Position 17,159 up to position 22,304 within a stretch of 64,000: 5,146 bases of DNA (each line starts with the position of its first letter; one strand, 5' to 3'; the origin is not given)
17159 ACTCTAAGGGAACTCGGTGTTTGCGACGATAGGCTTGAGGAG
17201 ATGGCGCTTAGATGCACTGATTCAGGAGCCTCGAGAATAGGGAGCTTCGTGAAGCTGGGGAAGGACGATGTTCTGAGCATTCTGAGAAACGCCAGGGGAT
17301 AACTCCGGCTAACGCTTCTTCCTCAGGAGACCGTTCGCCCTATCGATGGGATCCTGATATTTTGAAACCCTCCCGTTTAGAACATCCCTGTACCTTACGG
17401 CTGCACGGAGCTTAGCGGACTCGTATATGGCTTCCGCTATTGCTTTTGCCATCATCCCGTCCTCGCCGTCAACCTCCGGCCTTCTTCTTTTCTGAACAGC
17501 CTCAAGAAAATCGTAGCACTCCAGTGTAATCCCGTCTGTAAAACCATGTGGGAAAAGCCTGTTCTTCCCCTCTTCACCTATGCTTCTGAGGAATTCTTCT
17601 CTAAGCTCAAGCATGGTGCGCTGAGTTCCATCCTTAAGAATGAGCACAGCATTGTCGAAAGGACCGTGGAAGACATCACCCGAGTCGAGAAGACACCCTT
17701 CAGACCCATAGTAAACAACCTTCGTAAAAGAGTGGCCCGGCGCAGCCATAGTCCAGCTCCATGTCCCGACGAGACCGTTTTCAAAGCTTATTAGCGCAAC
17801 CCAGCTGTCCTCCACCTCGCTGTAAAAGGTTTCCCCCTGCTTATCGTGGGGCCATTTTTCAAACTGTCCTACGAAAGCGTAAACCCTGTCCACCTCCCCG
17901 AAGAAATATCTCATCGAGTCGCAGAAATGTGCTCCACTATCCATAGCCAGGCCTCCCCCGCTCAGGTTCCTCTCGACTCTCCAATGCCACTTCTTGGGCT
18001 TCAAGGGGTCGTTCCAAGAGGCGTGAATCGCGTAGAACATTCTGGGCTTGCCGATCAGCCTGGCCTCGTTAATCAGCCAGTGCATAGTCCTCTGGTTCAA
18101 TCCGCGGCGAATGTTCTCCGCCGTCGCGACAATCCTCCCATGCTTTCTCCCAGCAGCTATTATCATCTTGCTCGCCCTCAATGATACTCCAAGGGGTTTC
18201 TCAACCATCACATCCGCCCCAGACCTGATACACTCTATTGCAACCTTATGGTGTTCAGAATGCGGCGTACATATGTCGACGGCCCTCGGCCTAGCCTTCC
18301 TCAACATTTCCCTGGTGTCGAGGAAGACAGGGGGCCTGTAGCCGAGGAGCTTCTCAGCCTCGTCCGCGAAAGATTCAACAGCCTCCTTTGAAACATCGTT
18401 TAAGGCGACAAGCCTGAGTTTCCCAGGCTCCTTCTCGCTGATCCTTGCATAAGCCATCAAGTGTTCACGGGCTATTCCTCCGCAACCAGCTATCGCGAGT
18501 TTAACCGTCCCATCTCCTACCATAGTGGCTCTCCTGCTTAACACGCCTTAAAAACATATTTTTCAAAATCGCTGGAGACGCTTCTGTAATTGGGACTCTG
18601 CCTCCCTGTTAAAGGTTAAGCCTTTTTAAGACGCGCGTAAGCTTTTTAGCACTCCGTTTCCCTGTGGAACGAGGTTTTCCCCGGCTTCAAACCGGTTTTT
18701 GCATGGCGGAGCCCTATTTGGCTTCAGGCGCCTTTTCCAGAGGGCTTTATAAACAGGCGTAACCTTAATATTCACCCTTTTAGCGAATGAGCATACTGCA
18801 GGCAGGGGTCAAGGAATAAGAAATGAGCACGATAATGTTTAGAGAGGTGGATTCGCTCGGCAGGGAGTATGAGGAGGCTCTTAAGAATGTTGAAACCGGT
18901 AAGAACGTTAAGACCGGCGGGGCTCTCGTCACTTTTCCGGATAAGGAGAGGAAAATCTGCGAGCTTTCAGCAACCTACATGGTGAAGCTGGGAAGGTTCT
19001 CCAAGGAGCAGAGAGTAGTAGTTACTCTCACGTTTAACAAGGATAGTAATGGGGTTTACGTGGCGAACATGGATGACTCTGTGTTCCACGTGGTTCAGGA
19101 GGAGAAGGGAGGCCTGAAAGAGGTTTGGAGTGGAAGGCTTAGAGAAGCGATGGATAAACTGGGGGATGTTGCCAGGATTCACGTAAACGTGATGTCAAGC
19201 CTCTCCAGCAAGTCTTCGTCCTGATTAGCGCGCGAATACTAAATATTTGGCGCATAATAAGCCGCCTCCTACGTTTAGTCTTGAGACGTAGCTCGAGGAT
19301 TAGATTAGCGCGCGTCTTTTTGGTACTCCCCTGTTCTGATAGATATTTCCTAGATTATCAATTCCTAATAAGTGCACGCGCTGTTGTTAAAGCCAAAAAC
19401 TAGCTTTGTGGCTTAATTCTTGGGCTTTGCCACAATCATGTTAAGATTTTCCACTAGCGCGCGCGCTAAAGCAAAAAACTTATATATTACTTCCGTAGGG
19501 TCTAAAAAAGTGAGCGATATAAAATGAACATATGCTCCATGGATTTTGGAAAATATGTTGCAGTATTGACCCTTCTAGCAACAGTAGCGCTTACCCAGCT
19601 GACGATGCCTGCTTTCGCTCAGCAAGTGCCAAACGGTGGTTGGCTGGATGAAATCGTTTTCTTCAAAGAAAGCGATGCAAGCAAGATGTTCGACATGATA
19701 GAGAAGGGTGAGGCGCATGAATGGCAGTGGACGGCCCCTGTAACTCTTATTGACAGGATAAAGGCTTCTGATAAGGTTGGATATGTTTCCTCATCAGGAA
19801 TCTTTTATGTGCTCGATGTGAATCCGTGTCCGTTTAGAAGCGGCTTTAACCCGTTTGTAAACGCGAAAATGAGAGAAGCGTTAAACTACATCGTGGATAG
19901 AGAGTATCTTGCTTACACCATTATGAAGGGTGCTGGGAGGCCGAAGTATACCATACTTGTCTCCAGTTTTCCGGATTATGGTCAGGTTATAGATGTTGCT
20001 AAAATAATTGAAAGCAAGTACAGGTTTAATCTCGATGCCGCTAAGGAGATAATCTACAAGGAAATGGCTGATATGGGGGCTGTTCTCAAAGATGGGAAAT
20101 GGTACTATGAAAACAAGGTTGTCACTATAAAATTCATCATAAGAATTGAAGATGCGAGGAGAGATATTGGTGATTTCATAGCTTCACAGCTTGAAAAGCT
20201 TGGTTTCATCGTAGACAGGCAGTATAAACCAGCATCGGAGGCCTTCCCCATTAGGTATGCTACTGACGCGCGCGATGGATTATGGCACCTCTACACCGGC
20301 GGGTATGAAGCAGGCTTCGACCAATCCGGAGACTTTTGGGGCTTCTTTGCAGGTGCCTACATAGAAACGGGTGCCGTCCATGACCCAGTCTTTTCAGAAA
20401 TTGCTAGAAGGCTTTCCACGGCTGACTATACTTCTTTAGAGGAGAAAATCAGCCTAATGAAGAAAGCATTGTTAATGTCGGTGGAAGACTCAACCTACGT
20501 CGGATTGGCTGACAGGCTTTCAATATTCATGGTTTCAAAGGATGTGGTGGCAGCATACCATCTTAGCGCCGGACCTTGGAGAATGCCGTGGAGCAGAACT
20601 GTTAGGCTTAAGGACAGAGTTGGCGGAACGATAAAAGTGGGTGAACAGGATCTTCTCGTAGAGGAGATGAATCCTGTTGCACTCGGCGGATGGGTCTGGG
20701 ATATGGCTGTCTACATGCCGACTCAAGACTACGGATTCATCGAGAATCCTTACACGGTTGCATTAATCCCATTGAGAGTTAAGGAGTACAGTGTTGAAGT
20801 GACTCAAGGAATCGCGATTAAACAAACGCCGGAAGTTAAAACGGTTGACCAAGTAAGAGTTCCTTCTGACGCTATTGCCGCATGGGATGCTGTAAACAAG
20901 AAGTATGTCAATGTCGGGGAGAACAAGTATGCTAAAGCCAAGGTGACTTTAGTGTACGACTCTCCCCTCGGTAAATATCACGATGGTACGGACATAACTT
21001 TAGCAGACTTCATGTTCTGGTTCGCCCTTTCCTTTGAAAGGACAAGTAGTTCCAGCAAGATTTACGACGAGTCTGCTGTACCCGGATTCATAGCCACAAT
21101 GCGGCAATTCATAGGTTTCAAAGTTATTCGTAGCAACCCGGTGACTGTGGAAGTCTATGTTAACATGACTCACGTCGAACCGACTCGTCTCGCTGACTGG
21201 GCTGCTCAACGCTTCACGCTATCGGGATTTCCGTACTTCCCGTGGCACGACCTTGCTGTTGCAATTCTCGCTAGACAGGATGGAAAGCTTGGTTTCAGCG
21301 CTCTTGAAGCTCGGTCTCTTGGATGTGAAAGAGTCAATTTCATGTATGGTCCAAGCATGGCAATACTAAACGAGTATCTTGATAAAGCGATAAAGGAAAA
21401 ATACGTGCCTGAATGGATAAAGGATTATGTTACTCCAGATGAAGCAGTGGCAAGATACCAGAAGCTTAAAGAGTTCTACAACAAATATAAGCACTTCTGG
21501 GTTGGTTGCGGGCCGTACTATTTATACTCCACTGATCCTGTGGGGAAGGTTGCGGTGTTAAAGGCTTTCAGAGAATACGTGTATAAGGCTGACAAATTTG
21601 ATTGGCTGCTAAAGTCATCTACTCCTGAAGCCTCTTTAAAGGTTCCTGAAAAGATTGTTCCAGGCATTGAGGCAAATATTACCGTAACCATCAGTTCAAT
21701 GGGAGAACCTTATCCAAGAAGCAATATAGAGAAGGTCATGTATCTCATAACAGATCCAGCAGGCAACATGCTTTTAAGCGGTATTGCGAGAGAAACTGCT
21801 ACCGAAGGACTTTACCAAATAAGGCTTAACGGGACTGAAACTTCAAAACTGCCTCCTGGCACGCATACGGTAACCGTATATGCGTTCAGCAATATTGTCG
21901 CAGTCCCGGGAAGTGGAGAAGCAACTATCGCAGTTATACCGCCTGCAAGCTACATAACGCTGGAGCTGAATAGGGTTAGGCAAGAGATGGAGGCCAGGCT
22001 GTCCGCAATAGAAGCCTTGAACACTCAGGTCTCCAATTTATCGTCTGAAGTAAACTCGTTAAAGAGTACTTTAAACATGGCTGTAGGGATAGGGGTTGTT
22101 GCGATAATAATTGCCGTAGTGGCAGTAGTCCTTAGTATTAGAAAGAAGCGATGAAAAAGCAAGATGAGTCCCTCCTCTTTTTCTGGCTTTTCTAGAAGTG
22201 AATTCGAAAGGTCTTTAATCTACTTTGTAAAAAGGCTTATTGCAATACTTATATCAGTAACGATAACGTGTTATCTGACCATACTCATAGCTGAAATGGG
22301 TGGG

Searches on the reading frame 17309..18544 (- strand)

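Call 51: search_protein_families(library=pfam, proteins=[window:17309-18544:-])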
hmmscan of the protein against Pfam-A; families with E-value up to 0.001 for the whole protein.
window:17309-18544:- (411 aa): 3 families
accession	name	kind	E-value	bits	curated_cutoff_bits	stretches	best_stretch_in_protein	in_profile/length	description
PF22725.1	GFO_IDH_MocA_C3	-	1.4e-22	80.5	27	1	161-285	10-123/124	GFO/IDH/MocA C-terminal domain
PF02894.22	GFO_IDH_MocA_C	-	4e-21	76.3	22.9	1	164-379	9-212/218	Oxidoreductase family, C-terminal alpha/beta domain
PF01408.29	GFO_IDH_MocA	-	3.2e-18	67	24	1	15-140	2-117/120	Oxidoreductase family, NAD-binding Rossmann fold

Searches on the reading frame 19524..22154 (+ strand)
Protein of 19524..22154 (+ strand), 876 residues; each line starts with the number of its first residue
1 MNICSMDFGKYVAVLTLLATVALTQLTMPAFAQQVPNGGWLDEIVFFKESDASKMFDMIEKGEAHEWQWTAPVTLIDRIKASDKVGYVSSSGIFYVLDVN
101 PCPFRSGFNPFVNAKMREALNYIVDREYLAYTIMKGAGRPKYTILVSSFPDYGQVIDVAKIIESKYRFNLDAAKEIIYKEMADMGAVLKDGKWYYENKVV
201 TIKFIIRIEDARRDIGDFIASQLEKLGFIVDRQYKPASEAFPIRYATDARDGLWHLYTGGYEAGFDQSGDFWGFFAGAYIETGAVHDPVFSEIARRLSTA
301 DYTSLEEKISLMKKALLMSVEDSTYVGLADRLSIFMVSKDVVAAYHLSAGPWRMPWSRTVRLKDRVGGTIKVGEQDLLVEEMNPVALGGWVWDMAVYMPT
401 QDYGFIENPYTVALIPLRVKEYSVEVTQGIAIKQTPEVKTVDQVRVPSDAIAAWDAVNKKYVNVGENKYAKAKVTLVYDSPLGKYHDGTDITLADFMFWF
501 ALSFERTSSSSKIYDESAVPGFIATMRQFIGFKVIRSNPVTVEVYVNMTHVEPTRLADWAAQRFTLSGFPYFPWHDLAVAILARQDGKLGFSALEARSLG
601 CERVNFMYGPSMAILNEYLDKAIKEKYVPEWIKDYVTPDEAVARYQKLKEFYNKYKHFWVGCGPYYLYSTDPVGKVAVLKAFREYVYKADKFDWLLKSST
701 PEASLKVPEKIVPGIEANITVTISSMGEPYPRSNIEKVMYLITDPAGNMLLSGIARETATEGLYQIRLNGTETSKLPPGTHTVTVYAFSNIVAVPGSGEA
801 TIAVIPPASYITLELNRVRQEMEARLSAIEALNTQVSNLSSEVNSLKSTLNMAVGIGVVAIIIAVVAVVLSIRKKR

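Call 5: search_protein_families(library=pfam, proteins=[window:19524-22154:+])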
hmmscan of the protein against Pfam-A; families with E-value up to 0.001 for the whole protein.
window:19524-22154:+ (876 aa): 1 family
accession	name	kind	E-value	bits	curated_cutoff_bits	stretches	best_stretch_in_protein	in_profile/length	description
PF00496.27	SBP_bac_5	-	6.4e-24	85.2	32.4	2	41-275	148-360/368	Bacterial extracellular solute-binding proteins, family 5 Middle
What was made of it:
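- On Opp/Dpp-type ABC importer ATPase (OppD/OppF, DppD/DppF): The SBP_bac_5 protein and two permeases lie at 19524-24693 (call 5).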
